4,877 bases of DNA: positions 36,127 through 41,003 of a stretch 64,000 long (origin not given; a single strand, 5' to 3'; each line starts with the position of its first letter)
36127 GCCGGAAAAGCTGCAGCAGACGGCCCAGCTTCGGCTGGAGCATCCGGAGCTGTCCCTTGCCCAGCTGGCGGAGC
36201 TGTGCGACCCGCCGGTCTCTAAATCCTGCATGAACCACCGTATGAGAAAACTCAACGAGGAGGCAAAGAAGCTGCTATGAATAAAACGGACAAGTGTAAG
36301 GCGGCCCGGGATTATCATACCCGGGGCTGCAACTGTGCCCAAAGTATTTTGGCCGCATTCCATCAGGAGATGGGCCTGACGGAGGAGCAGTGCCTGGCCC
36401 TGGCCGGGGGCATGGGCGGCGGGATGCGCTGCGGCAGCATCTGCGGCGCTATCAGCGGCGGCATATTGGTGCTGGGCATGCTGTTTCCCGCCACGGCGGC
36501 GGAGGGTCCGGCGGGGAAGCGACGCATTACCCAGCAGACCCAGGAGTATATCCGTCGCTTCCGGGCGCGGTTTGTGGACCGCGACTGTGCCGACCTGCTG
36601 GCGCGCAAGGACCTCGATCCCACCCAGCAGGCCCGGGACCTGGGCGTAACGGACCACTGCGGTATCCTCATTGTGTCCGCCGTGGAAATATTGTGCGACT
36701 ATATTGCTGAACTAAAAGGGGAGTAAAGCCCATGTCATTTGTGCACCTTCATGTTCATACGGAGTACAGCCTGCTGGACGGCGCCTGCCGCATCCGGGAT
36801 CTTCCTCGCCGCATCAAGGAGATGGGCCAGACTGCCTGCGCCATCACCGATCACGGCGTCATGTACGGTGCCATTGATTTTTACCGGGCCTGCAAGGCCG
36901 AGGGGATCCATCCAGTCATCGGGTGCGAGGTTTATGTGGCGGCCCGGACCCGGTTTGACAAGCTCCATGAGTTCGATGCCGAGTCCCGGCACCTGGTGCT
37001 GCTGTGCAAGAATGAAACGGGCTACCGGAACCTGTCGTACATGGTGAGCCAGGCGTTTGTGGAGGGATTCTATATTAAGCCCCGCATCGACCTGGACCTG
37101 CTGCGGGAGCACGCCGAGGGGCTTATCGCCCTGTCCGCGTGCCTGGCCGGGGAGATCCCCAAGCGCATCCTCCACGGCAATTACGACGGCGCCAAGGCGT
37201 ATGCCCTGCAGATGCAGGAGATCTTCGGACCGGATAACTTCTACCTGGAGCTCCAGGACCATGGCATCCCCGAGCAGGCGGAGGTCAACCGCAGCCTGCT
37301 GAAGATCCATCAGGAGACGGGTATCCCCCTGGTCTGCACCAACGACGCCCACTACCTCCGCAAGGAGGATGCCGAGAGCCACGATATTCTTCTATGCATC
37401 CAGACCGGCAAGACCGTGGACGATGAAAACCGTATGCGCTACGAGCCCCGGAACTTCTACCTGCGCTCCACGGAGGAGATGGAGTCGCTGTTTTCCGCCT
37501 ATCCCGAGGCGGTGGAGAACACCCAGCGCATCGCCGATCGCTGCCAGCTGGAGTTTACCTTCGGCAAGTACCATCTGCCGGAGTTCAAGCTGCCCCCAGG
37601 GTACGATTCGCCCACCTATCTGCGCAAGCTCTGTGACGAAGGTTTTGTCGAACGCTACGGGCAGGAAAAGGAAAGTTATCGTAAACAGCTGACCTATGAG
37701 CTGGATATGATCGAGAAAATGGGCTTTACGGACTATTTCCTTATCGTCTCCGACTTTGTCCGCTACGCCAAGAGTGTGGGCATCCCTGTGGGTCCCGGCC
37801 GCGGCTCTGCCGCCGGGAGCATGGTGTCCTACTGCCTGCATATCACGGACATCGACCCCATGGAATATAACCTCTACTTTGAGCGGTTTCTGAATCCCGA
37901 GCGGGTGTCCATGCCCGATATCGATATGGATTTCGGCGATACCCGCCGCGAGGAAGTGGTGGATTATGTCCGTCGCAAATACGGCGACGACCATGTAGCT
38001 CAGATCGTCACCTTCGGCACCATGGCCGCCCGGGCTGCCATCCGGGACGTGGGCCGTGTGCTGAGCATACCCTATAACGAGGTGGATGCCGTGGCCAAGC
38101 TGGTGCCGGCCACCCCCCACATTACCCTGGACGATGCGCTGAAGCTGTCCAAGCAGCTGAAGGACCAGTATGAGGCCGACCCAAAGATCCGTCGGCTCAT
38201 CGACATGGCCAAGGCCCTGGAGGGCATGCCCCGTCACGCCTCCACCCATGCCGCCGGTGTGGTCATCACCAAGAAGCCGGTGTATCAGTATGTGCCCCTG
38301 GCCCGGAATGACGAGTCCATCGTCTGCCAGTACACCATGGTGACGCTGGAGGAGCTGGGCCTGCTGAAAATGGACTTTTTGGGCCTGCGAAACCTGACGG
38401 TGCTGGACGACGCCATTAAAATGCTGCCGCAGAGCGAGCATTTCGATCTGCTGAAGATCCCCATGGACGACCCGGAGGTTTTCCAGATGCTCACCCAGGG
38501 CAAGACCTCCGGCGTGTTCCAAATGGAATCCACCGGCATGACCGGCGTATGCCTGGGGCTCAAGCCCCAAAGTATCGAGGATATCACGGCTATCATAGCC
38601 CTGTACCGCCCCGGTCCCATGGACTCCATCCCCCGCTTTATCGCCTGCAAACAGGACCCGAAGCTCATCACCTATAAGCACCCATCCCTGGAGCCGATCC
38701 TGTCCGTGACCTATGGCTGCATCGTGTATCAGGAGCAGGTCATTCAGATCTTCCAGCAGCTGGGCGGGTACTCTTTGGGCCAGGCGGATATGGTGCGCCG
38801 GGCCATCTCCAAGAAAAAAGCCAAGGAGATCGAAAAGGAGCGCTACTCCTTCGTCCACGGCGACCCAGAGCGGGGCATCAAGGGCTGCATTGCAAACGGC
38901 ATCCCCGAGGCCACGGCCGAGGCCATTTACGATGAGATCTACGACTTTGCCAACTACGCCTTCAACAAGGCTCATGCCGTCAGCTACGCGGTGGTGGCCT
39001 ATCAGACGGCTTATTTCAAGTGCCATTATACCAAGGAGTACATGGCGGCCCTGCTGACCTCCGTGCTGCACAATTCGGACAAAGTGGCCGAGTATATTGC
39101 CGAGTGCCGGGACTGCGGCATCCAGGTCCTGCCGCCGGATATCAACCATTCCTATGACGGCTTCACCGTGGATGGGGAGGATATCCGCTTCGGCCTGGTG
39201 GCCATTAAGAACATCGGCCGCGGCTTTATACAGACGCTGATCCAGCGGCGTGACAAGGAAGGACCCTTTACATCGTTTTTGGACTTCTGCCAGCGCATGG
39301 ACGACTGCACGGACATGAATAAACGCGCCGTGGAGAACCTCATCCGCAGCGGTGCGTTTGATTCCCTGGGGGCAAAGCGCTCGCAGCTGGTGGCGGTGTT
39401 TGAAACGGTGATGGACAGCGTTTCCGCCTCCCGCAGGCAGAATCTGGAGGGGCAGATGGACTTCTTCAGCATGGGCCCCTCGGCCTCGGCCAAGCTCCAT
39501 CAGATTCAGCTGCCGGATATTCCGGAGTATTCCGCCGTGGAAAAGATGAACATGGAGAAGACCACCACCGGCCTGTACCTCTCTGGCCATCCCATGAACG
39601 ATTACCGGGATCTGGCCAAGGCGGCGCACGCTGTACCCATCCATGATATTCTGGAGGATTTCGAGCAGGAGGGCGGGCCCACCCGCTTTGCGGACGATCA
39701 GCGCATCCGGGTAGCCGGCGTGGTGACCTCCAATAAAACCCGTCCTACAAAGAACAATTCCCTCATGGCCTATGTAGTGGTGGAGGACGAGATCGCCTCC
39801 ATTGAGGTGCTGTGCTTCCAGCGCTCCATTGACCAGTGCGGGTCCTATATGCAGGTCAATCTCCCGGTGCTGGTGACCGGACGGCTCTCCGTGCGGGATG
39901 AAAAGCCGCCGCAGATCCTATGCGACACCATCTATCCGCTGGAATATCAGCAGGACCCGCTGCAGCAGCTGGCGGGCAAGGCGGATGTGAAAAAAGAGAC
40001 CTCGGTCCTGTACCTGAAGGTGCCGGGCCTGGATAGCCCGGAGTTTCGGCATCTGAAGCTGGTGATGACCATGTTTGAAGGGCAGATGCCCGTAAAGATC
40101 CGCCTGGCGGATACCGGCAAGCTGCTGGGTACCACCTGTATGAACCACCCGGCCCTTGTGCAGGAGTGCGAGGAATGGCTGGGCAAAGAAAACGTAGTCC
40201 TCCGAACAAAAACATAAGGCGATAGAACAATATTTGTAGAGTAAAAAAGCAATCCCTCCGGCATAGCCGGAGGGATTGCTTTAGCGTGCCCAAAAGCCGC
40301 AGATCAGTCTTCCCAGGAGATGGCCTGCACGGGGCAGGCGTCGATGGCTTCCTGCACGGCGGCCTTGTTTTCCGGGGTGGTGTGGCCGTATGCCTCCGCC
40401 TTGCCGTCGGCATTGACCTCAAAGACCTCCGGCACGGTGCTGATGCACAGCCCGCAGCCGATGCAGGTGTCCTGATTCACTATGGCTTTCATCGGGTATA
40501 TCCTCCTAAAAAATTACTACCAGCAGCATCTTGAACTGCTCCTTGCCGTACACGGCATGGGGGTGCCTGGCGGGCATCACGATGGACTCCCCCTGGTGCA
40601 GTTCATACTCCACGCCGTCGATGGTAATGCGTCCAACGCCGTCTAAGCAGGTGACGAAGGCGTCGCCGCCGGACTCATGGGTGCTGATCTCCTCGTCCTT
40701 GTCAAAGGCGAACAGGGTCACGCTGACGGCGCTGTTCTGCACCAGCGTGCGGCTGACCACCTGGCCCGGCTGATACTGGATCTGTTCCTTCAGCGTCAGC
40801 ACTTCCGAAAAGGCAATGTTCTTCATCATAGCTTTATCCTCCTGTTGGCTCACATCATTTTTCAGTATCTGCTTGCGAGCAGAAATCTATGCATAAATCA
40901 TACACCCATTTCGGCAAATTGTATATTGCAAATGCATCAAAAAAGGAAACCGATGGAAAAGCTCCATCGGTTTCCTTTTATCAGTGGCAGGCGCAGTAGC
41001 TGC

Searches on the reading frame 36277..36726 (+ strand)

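Call 29: search_protein_families(library=pfam, proteins=[window:36277-36726:+], max_evalue=0.01)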
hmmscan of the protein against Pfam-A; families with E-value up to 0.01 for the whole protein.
window:36277-36726:+ (149 aa): 1 family
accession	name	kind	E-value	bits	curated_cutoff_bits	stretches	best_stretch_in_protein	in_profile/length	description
PF09719.15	C_GCAxxG_C_C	-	2e-26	92.9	27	1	18-141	1-117/118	Putative redox-active protein (C_GCAxxG_C_C)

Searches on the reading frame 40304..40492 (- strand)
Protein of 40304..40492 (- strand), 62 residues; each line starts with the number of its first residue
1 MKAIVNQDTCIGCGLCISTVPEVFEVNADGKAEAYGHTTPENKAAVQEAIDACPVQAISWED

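Call 29: search_protein_families(library=pfam, proteins=[window:40304-40492:-], max_evalue=0.01)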
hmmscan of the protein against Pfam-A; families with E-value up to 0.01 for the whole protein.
window:40304-40492:- (62 aa): 11 families
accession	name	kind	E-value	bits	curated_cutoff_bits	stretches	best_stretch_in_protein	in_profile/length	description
PF13370.11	Fer4_13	-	1.3e-17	64.6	24.5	1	5-60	1-58/58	4Fe-4S single cluster domain of Ferredoxin I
PF13459.11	Fer4_15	-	1.5e-15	58.1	22.4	1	5-60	3-66/66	4Fe-4S single cluster domain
PF00037.32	Fer4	-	1.6e-06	28.2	21.1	1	4-18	2-16/24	4Fe-4S binding domain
PF14697.11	Fer4_21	-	4.3e-06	27.2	35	1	3-58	1-57/59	4Fe-4S dicluster domain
PF06902.16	Fer4_19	-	1.7e-05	25.2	24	1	5-55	10-56/64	Divergent 4Fe-4S mono-cluster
PF12837.12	Fer4_6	-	0.0001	22.5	25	1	4-18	3-17/24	4Fe-4S binding domain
PF25160.1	LdpA_Fe-S-bd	-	0.00029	21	27.6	0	5-21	23-39/49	LdpA Fe-S cluster-binding domain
PF12797.12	Fer4_2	-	0.0005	20.3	24.5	1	3-18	3-18/22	4Fe-4S binding domain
PF12838.12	Fer4_7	-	0.0022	18.9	27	0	9-57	1-52/52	4Fe-4S dicluster domain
PF12800.12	Fer4_4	-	0.0035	18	24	0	8-19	2-13/17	4Fe-4S binding domain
PF13237.11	Fer4_10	-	0.0052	17.1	25.5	0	4-34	3-22/53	4Fe-4S dicluster domain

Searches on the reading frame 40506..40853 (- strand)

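Call 29: search_protein_families(library=pfam, proteins=[window:40506-40853:-], max_evalue=0.01)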
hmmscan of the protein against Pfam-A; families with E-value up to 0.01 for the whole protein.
window:40506-40853:- (115 aa): 4 families
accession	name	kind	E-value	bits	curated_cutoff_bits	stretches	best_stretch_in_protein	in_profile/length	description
PF07883.17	Cupin_2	-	5.1e-12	45.8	27.2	1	49-112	4-69/70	Cupin domain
PF21621.3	MPI_cupin_dom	-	2.1e-05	24.9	27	1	45-97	13-63/79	Mannose-6-phosphate isomerase, cupin domain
PF02311.25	AraC_binding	-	0.0018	18.5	21.1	1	67-100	27-60/135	AraC-like ligand binding domain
PF07385.18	Lyx_isomer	-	0.0073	16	20.8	1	41-109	118-181/222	D-lyxose isomerase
